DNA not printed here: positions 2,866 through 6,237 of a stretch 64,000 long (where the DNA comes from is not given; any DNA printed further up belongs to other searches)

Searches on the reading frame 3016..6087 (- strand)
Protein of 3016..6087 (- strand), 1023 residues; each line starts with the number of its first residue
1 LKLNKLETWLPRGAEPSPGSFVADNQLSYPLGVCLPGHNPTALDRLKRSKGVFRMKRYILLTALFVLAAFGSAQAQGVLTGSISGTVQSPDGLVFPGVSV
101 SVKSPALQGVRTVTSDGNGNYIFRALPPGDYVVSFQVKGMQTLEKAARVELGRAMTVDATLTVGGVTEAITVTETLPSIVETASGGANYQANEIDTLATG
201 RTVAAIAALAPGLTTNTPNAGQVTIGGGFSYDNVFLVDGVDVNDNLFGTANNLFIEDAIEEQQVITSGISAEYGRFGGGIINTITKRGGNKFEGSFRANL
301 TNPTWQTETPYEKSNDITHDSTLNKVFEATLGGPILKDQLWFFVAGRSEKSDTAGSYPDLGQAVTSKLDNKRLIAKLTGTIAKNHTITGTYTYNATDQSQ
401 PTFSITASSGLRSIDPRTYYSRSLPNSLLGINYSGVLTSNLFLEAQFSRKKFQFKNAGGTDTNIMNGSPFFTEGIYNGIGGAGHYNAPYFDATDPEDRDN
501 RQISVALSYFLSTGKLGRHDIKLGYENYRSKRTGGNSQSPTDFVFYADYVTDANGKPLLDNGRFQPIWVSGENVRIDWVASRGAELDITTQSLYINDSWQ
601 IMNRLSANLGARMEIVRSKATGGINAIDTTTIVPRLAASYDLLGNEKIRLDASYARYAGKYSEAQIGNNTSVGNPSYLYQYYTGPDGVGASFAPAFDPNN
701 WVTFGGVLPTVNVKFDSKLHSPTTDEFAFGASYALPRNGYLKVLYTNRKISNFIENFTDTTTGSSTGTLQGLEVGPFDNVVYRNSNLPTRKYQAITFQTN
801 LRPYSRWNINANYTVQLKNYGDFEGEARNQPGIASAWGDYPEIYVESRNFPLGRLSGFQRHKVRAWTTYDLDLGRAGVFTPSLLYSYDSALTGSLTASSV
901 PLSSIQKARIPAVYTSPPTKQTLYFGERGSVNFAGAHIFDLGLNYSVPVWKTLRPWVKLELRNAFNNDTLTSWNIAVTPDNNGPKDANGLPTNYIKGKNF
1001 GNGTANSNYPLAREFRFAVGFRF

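Call 48: search_protein_families(library=pfam, proteins=[window:3016-6087:-], max_evalue=0.0001)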
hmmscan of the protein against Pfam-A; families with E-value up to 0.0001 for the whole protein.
window:3016-6087:- (1023 aa): 4 families
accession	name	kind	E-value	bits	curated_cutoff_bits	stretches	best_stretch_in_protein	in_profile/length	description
PF25183.1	OMP_b-brl_4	-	1.8e-18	66.8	30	2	366-615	150-392/838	Outer membrane beta barrel domain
PF13620.12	CarboxypepD_reg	-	3.9e-17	62.8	32.3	1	82-162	1-82/82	Carboxypeptidase regulatory-like domain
PF17210.9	SdrD_B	-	1.8e-07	31.8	29.7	1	95-161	24-87/112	SdrD B-like domain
PF13715.12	CarbopepD_reg_2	-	4.7e-06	27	32.2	1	83-151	1-66/88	CarboxypepD_reg-like domain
